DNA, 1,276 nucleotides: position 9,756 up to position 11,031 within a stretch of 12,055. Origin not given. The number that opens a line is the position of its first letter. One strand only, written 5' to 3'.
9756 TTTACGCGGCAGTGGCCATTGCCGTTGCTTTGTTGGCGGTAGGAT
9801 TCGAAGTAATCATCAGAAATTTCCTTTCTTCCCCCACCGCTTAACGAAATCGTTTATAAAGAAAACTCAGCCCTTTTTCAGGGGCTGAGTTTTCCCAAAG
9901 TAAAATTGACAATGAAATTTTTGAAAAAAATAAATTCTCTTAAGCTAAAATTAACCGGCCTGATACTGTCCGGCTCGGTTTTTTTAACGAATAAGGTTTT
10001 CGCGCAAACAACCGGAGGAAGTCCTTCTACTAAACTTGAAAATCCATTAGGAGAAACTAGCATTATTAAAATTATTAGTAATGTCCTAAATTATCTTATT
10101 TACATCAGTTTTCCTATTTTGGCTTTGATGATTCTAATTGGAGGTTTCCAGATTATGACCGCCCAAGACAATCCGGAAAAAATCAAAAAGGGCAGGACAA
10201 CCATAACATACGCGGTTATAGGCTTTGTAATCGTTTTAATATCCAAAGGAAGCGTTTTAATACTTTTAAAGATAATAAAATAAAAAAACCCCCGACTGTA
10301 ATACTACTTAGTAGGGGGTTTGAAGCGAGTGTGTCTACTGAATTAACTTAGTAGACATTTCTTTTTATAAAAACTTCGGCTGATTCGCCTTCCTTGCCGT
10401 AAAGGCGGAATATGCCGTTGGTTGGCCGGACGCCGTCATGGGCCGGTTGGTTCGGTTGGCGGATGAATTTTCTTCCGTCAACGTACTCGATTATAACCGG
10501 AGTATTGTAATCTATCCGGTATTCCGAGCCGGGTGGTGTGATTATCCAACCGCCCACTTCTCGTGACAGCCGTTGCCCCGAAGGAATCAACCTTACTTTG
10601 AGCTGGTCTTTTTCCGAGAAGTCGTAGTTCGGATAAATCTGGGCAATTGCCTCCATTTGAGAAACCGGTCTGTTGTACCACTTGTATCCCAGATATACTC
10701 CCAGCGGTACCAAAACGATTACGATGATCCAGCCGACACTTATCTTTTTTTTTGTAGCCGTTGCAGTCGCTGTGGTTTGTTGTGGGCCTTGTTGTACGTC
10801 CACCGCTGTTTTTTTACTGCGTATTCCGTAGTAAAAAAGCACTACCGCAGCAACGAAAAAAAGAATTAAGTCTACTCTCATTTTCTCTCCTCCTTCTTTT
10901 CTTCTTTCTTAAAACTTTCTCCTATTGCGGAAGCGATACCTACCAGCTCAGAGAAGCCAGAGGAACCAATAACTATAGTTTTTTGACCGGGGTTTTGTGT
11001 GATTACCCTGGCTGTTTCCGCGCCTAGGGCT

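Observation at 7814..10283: Tandem array of five divergent VirB2/TrbC-like pilin paralogs with no type IV secretion machinery in view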

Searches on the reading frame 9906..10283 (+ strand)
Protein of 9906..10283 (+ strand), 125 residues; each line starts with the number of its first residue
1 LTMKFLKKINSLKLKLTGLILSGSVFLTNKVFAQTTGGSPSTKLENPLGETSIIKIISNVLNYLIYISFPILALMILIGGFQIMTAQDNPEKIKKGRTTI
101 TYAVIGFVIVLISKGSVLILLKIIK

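Call 3: search_protein_families(library=pfam, proteins=[window:9906-10283:+], max_evalue=1)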
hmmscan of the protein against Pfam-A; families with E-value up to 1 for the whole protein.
window:9906-10283:+ (125 aa): 3 families
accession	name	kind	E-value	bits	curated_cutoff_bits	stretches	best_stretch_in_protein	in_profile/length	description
PF18895.5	T4SS_pilin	-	1.6e-11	44.5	26.6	1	51-112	3-63/71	Type IV secretion system pilin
PF04956.18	TrbC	-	1.8e-06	28.5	27.9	1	3-114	1-92/98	TrbC/VIRB2 pilin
PF13572.11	DUF4134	-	0.015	16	26.5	1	27-110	10-85/93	Domain of unknown function (DUF4134)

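Call 4: search_protein_families(library=ncbifam, proteins=[window:9906-10283:+], max_evalue=1)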
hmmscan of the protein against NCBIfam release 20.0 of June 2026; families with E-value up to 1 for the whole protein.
window:9906-10283:+ (125 aa): 2 families
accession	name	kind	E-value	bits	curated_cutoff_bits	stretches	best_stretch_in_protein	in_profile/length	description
NF045849.1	ICE_MMCAP2_0565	equivalog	1.6e-08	34.1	40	1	51-124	7-80/80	Mbov_0395 family pilin-like conjugal transfer protein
NF038396.1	NF038396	subfamily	0.32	10.8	40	1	59-82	2-25/59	NF038396 family protein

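Call 10: find_homologous_proteins(query=window:9912-10283:+, max_evalue=0.001)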
Query window:9912-10283:+ (123 aa): 99 proteins with E <= 0.001 among 127 candidates.
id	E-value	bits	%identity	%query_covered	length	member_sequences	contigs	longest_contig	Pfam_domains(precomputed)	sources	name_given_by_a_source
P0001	2.6e-66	239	100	100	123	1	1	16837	PF18895.6,PF04956.19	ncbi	-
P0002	3.2e-47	177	77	100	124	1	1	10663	PF18895.6,PF04956.19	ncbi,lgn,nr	ncbi:hypothetical protein JW698_01195 [Candidatus Wolfebacteria bacterium]|nr:hypothetical protein [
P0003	2.3e-42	162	73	97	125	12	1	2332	PF18895.6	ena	-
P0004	2.6e-42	161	70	98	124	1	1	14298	PF18895.6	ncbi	-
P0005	1.2e-37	146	69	98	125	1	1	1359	PF18895.6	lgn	-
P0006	2.2e-37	146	65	99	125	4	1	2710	PF18895.6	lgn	-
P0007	3.3e-37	145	66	97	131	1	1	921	PF18895.6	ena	-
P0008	7.9e-37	144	74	83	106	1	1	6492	PF18895.6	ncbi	-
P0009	1.0e-36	143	68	97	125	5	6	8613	PF18895.6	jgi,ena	-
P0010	1.1e-36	143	65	100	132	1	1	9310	PF18895.6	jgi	jgi:hypothetical protein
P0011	1.8e-36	143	67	97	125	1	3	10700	PF18895.6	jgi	-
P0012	2.0e-36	142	67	97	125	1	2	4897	PF18895.6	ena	-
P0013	2.1e-36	142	66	99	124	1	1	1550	PF18895.6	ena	-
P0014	4.8e-35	138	72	80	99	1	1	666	PF18895.6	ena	-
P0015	5.2e-35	138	67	96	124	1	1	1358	PF18895.6,PF04956.19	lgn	-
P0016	8.3e-35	137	69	96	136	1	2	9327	PF18895.6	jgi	jgi:hypothetical protein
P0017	1.9e-34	136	70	80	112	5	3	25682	PF18895.6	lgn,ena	-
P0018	2.6e-34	136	70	89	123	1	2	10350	PF18895.6,PF04956.19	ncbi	-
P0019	2.7e-34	136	70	79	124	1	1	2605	PF18895.6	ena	-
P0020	3.4e-34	135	67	96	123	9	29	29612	PF18895.6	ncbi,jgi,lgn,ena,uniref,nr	ncbi:hypothetical protein COS60_00105 [Candidatus Wolfebacteria bacterium CG03_land_8_20_14_0_80_39_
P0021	3.9e-34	135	63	97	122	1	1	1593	PF18895.6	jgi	jgi:hypothetical protein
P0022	4.7e-34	135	72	80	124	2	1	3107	PF18895.6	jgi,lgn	-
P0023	5.2e-34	135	67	96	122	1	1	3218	PF18895.6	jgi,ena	-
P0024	1.6e-33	133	67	96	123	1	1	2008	PF18895.6,PF04956.19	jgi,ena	-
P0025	1.8e-33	133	71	76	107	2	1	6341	PF18895.6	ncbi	ncbi:MAG: pilin, partial [Patescibacteria group bacterium]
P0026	2.1e-33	133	68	79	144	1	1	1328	PF18895.6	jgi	jgi:hypothetical protein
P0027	2.6e-33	132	63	97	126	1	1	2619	PF18895.6,PF04956.19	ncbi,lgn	-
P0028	3.2e-33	132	57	100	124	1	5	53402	PF18895.6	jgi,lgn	-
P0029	6.7e-33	131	69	78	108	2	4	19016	PF18895.6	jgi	-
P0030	7.3e-33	131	72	76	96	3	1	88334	PF18895.6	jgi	-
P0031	9.4e-33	131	63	97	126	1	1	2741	PF18895.6,PF04956.19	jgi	jgi:FtsH-binding integral membrane protein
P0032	1.9e-32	130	65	84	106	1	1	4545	PF18895.6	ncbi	-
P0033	3.7e-32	129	58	96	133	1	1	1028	PF18895.6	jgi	-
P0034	4.3e-32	129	63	89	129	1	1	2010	PF18895.6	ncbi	-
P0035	4.5e-32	128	72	83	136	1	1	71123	PF18895.6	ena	-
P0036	5.3e-32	128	67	82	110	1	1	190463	PF18895.6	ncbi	-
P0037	6.0e-32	128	66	82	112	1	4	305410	PF18895.6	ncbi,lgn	-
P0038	1.5e-31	127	63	89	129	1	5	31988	PF18895.6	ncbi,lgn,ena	ncbi:MAG: hypothetical protein AAB696_00025 [Patescibacteria group bacterium]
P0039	1.5e-31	127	61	82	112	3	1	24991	PF18895.6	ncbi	-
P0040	2.3e-31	126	66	83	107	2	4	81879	PF18895.6,PF04956.19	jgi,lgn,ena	-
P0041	2.8e-31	126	75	66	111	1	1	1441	PF18895.6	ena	-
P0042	5.2e-31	125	62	83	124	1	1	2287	PF18895.6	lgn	-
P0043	1.2e-30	124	68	78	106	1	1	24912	PF18895.6,PF04956.19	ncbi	ncbi:MAG: hypothetical protein ABIH10_01070 [Spirochaetota bacterium]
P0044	1.5e-30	124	69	79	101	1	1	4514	PF18895.6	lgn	-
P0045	1.8e-30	123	59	99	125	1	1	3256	PF18895.6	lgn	-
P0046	2.1e-30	123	67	77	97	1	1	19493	PF18895.6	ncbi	-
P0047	2.8e-30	123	66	79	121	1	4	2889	PF18895.6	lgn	-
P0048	3.2e-30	122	61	98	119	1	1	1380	PF18895.6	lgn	-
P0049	5.7e-30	122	70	78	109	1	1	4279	PF18895.6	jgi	-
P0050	6.9e-30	121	59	97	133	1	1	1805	PF18895.6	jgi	jgi:hypothetical protein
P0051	8.9e-30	121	68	80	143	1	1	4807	PF18895.6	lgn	-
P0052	9.2e-30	121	70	74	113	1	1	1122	PF18895.6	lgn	-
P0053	1.1e-29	121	69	78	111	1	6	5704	PF18895.6,PF04956.19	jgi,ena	-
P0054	1.8e-29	120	67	79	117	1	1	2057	PF18895.6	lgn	-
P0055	2.1e-29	120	66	83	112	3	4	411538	PF18895.6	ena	-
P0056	2.3e-29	120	65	83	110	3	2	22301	PF18895.6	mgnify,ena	mgnify:FL=1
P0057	2.9e-29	119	63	79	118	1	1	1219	PF18895.6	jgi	jgi:hypothetical protein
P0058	3.4e-29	119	63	85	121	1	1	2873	PF18895.6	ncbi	-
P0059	4.8e-29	119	69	67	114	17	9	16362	PF18895.6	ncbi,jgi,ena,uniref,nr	ncbi:hypothetical protein COY31_01400 [Candidatus Wolfebacteria bacterium CG_4_10_14_0_2_um_filter_3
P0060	6.9e-29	118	57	94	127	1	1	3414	PF18895.6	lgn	-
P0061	9.7e-29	118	69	71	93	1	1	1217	PF18895.6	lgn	-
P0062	1.3e-28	117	63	80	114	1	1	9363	PF18895.6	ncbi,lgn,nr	ncbi:hypothetical protein HZB06_01595 [Candidatus Wolfebacteria bacterium]|nr:hypothetical protein [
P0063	1.8e-28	117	68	72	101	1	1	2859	PF18895.6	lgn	-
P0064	2.5e-28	116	62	83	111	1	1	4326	PF18895.6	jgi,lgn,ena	-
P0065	3.2e-28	116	62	83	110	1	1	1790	PF18895.6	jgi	jgi:hypothetical protein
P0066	3.7e-28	116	62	73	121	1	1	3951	PF18895.6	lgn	-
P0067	3.9e-28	116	61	82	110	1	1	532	PF18895.6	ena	-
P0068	6.6e-28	115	70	67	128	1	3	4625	PF18895.6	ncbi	-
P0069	1.1e-27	114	60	76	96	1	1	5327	PF18895.6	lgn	-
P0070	1.2e-27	114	70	66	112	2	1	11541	PF18895.6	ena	-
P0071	3.3e-27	113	64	80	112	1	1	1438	PF18895.6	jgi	jgi:predicted small integral membrane protein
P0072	1.4e-26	111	67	67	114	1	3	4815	PF18895.6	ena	-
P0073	1.5e-26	111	69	67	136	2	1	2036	PF18895.6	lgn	-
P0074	3.1e-26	110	67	67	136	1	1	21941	PF18895.6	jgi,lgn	jgi:hypothetical protein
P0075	3.8e-26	109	62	76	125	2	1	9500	PF18895.6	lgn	-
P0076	4.1e-26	109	62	80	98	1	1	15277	PF18895.6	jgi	jgi:predicted small integral membrane protein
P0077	4.7e-26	109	63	72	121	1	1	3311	PF18895.6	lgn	-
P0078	5.1e-26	109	65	67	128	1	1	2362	PF18895.6,PF04956.19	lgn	-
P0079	6.2e-26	109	55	98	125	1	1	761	PF18895.6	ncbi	-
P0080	7.3e-26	108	58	82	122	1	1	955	PF18895.6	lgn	-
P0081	1.2e-25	108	58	81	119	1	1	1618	PF18895.6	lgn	-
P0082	1.7e-25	107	60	76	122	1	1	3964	PF18895.6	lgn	-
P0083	3.2e-25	106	62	73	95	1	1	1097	PF18895.6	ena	-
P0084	4.5e-25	106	58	82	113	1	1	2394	PF18895.6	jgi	jgi:hypothetical protein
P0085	1.0e-24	105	62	71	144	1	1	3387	PF18895.6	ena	-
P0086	1.1e-24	105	62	72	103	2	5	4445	PF18895.6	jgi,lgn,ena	-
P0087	1.2e-24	105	63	67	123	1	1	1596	PF18895.6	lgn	-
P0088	4.3e-24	103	65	67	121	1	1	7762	PF18895.6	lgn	-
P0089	3.1e-23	100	65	67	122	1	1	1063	PF18895.6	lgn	-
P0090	1.2e-22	98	60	66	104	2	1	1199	PF18895.6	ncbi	-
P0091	2.6e-22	97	58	63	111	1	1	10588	PF18895.6,PF04956.19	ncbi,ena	-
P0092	3.1e-22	97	71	57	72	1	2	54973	PF18895.6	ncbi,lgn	-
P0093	9.7e-17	79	50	78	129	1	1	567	PF18895.6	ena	-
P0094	1.4e-16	79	45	67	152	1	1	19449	PF18895.6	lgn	-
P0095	5.1e-15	74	46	66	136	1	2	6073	PF18895.6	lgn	-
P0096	5.9e-15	73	47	67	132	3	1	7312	PF18895.6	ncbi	-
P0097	1.2e-14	72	44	72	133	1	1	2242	PF18895.6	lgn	-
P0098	3.2e-14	71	44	72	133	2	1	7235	PF18895.6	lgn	-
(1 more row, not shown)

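Call 11: find_encoding_contigs(protein=P0001, flank=10000, max_places=3)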
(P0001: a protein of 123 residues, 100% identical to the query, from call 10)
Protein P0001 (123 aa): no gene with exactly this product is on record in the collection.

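Call 12: find_encoding_contigs(protein=P0002, flank=10000, max_places=3)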
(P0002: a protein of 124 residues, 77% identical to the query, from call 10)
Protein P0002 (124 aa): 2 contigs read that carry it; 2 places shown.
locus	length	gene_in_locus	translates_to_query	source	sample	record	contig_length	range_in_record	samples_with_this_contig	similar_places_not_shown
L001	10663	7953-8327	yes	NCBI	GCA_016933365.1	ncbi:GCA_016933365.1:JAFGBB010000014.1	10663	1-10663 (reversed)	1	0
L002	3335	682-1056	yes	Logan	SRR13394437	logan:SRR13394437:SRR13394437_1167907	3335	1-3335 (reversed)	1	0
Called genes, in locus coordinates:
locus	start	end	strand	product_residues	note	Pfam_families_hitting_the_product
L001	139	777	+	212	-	PF13483:Lactamase_B_3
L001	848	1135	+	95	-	-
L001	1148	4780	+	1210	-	PF00521:DNA_topoisoIV, PF14890:Intein_splicing, PF00521:DNA_topoisoIV, PF03989:DNA_gyraseA_C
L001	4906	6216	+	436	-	PF01547:SBP_bac_1, PF13416:SBP_bac_8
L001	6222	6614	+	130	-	PF18895:T4SS_pilin (weak)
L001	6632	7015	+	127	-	PF18895:T4SS_pilin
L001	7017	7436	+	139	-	PF18895:T4SS_pilin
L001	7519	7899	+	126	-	PF18895:T4SS_pilin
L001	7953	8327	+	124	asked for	PF04956:TrbC (faint), PF18895:T4SS_pilin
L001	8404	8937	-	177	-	-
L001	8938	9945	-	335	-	PF01145:Band_7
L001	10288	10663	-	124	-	?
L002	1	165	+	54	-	?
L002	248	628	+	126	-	PF18895:T4SS_pilin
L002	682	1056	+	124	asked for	PF04956:TrbC (faint), PF18895:T4SS_pilin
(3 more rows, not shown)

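Call 19: find_encoding_contigs(protein=P0055, flank=10000, max_places=2)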
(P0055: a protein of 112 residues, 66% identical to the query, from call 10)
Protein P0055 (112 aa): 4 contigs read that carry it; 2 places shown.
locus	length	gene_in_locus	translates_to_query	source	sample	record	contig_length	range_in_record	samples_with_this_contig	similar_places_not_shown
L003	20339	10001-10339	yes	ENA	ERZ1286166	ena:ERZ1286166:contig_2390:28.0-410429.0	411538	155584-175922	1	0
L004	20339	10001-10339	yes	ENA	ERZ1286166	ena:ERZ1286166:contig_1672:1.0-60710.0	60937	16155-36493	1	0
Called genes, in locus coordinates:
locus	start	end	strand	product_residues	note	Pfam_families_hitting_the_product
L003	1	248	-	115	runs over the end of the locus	PF04020:Phage_holin_4_2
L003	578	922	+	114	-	PF05552:MS_channel_1st_1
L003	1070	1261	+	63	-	-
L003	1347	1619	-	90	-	PF05016:ParE_toxin (weak)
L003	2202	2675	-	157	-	-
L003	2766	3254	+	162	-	PF13483:Lactamase_B_3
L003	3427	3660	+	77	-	-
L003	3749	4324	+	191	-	PF00521:DNA_topoisoIV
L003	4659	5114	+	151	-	PF00521:DNA_topoisoIV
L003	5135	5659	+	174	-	PF03989:DNA_gyraseA_C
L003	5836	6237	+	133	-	PF03989:DNA_gyraseA_C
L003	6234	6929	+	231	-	PF01547:SBP_bac_1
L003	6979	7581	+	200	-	PF01547:SBP_bac_1 (weak), PF13416:SBP_bac_8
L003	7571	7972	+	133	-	PF18895:T4SS_pilin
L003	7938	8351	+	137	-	PF18895:T4SS_pilin (weak)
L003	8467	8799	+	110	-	PF18895:T4SS_pilin (weak)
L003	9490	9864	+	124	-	PF18895:T4SS_pilin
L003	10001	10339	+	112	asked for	PF18895:T4SS_pilin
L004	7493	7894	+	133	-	PF18895:T4SS_pilin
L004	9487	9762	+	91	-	PF18895:T4SS_pilin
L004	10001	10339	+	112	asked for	PF18895:T4SS_pilin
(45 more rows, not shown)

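Call 20: find_encoding_contigs(protein=P0037, flank=10000, max_places=2)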
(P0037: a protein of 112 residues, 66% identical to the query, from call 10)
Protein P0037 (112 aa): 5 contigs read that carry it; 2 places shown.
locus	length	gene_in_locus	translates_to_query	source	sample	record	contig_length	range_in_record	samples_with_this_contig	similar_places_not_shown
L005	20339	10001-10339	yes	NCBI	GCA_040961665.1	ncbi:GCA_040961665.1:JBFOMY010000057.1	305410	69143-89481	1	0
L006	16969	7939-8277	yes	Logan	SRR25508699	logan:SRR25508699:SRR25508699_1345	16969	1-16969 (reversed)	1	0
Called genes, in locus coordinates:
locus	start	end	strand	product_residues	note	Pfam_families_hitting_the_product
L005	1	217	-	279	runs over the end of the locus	PF06560:GPI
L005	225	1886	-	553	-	PF00496:SBP_bac_5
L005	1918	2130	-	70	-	PF03840:SecG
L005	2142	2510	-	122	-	PF04020:Phage_holin_4_2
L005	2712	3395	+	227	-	PF05552:MS_channel_1st_1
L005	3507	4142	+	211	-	PF13483:Lactamase_B_3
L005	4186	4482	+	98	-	-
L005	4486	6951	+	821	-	PF00521:DNA_topoisoIV, PF03989:DNA_gyraseA_C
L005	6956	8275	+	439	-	PF01547:SBP_bac_1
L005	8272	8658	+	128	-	PF18895:T4SS_pilin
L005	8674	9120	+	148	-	PF18895:T4SS_pilin (weak)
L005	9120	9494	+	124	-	PF18895:T4SS_pilin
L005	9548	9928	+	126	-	PF18895:T4SS_pilin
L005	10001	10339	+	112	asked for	PF18895:T4SS_pilin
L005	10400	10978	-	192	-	-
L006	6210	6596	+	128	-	PF18895:T4SS_pilin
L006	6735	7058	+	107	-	PF18895:T4SS_pilin (weak)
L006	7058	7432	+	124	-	PF18895:T4SS_pilin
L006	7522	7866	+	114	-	PF18895:T4SS_pilin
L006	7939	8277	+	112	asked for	PF18895:T4SS_pilin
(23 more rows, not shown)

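Call 21: find_encoding_contigs(protein=P0036, flank=10000, max_places=2)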
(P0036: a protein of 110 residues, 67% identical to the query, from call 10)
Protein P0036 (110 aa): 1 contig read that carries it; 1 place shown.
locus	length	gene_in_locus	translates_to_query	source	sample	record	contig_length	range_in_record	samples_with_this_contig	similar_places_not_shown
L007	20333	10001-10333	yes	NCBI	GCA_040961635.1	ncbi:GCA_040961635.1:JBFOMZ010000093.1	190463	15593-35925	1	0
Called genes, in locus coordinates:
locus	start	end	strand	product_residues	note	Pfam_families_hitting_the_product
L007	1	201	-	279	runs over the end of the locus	PF06560:GPI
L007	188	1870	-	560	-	PF00496:SBP_bac_5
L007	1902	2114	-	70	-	PF03840:SecG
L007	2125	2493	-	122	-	PF04020:Phage_holin_4_2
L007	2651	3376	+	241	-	PF05552:MS_channel_1st_1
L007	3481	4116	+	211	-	PF13483:Lactamase_B_3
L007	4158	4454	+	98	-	-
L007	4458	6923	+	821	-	PF00521:DNA_topoisoIV, PF03989:DNA_gyraseA_C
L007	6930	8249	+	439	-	PF01547:SBP_bac_1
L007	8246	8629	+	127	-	PF18895:T4SS_pilin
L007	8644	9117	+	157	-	PF18895:T4SS_pilin (weak)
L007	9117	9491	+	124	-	PF18895:T4SS_pilin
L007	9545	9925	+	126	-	PF18895:T4SS_pilin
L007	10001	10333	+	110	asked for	PF18895:T4SS_pilin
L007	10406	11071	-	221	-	-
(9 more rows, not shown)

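Call 37: predict_structure(alignment_id=A2)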
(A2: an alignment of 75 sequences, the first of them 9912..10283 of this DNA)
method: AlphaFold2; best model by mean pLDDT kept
length: 123 residues; sequences in the alignment: 75
mean_pLDDT: 73.9   pTM: 0.52
mean pLDDT of the five models: 73.9, 73.5, 72.0, 71.9, 71.0
residues with pLDDT >= 90: 48; 70-90: 25; 50-70: 29; < 50: 21
segments of 3 or more residues with pLDDT < 50: 27-40
pLDDT, mean of each block of 10 residues (from residue 1): 50 53 47 39 57 84 94 96 92 96 95 85 74
secondary structure, 60 per line:
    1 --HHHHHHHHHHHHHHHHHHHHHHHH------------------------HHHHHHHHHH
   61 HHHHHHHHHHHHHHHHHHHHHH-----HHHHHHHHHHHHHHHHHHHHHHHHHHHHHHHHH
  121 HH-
elements in order: H3-26 H51-82 H88-122

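Call 41: fold_search(model_id=the predicted structure, library=pdb)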
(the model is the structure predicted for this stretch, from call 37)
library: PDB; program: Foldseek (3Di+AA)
matches with E <= 10: 151; with E <= 0.001: 0
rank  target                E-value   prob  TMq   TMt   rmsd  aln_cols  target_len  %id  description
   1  7bgm_B                1.6e+00  0.25  0.33  0.20  13.0       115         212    5  Crystal structure of MtHISN2, a bifunctional enzyme from the histidine biosynthetic pathway (released 2021-05-19)
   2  1l6t_MODEL_1_A        2.1e+00  0.57  0.41  0.57   3.4        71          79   15  STRUCTURE OF ALA24/ASP61 TO ASP24/ASN61 SUBSTITUTED SUBUNIT C OF ESCHERICHIA COLI ATP SYNTHASE (released 2002-07-24)
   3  8x2t                  2.4e+00  0.18  0.35  0.14  13.2       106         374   12  The Crystal Structure of FES from Biortus. (released 2023-12-27)
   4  3q84_H                2.5e+00  0.60  0.43  0.20   2.9        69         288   12  Crystal structure of human PACSIN 1 F-BAR domain (released 2012-02-22)
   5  7bgn_B                2.7e+00  0.18  0.33  0.21  12.7       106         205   12  Crystal structure of MtHISN2-AMP complex, a bifunctional enzyme from the histidine biosynthetic pathway (released 2021-05-19)
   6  9oox_A                2.7e+00  0.16  0.30  0.37  10.9        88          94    8  Cryo-EM Structure of the Escherichia phage HK446 Rip1 in complex with the Enterobacteria phage T6 small terminase (released 2026-02-04)
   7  9o94_B                3.2e+00  0.30  0.32  0.09   6.2        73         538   12  Transporter associated with antigen processing (TAP) EQ mutant bound to the viral protein bUL49.5 in the outward-facin (released 2025-09-10)
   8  7bgn_E                3.2e+00  0.14  0.33  0.21  12.4       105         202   10  Crystal structure of MtHISN2-AMP complex, a bifunctional enzyme from the histidine biosynthetic pathway (released 2021-05-19)
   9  8zar_C                3.4e+00  0.63  0.45  0.17   2.0        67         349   16  EmrAB-TolC MFS-type tripartite multidrug efflux pump FA (released 2025-04-30)
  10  6h2f_A                3.4e+00  0.44  0.42  0.17   4.2        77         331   13  Structure of the pre-pore AhlB of the tripartite alpha-pore forming toxin, AHL, from Aeromonas hydrophila. (released 2019-07-10)
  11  7agx_2K               3.4e+00  0.28  0.36  0.51   4.3        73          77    7  Apo-state type 3 secretion system export apparatus complex from Salmonella enterica typhimurium (released 2021-03-17)
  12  1yg2                  3.4e+00  0.28  0.47  0.36  14.3       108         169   15  Structure of the Vibrio cholerae virulence activator AphA (released 2005-01-11)
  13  7bgn_C                3.4e+00  0.14  0.32  0.20  12.8       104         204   12  Crystal structure of MtHISN2-AMP complex, a bifunctional enzyme from the histidine biosynthetic pathway (released 2021-05-19)
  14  8zar_D                3.7e+00  0.60  0.45  0.16   2.1        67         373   16  EmrAB-TolC MFS-type tripartite multidrug efflux pump FA (released 2025-04-30)
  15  2ysu_B                3.7e+00  0.15  0.27  0.27   6.0        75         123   13  Structure of the complex between BtuB and Colicin E2 receptor binding domain (released 2007-06-19)
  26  8dfu_0                4.4e+00  0.51  0.45  0.62   3.5        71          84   10  Cryo-EM structure of conjugation pili from Aeropyrum pernix (released 2023-03-22)
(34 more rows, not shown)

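Call 68: search_dna_similar(query=window:9912-10283:+, collection=plasmids, mode=protein, max_evalue=0.1, max_rows=25)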
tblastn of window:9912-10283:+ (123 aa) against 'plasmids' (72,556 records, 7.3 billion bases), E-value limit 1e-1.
No match.

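Call 69: search_protein_families(library=pfam, alignment_id=A2, max_evalue=0.001)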
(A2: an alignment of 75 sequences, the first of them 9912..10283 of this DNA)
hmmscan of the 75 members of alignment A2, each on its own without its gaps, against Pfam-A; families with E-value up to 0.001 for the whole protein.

A. member 1, window:9912-10283:+ (123 aa): 2 families
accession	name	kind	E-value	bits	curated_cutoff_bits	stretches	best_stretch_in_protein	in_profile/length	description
PF18895.5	T4SS_pilin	-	1.6e-11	44.6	26.6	1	49-110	3-63/71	Type IV secretion system pilin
PF04956.18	TrbC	-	1.8e-06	28.5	27.9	1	1-112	1-92/98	TrbC/VIRB2 pilin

B. families by the number of members that match (of 75 scanned): 3 families
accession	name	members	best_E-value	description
PF18895.5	T4SS_pilin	75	1.7e-14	Type IV secretion system pilin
PF04956.18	TrbC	22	1.8e-07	TrbC/VIRB2 pilin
PF06157.16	DUF973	1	0.00037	Protein of unknown function (DUF973)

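Call 70: search_protein_families(library=ncbifam, alignment_id=A2, max_evalue=0.001)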
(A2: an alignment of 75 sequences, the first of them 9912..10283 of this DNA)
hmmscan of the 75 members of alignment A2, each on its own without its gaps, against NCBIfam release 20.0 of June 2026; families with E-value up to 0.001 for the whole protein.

A. member 1, window:9912-10283:+ (123 aa): 1 family
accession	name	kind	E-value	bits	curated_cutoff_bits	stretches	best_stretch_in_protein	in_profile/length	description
NF045849.1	ICE_MMCAP2_0565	equivalog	8.8e-09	34.9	40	1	49-122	7-80/80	Mbov_0395 family pilin-like conjugal transfer protein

B. families by the number of members that match (of 75 scanned): 2 families
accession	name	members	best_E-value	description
NF045849.1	ICE_MMCAP2_0565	74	1.1e-10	Mbov_0395 family pilin-like conjugal transfer protein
NF047440.1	LA3751_2_3_fam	1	0.00088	LA_3751/LA_3752 family putative glycosyltransferase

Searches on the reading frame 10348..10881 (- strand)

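Call 3: search_protein_families(library=pfam, proteins=[window:10348-10881:-], max_evalue=1)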
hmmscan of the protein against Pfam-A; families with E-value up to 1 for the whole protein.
window:10348-10881:- (177 aa): 1 family
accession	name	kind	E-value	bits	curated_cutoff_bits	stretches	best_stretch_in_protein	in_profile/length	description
PF05961.16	Chordopox_A13L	-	0.67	10.7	24.1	0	5-36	5-36/69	Chordopoxvirus A13L protein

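Call 4: search_protein_families(library=ncbifam, proteins=[window:10348-10881:-], max_evalue=1)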
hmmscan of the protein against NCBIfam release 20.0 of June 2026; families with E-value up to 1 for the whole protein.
window:10348-10881:- (177 aa): 1 family
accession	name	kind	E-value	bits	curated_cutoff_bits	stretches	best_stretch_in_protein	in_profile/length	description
NF038382.1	RaxX_RiPP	subfamily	0.13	12.7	40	1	93-128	20-55/60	RaxX family RiPP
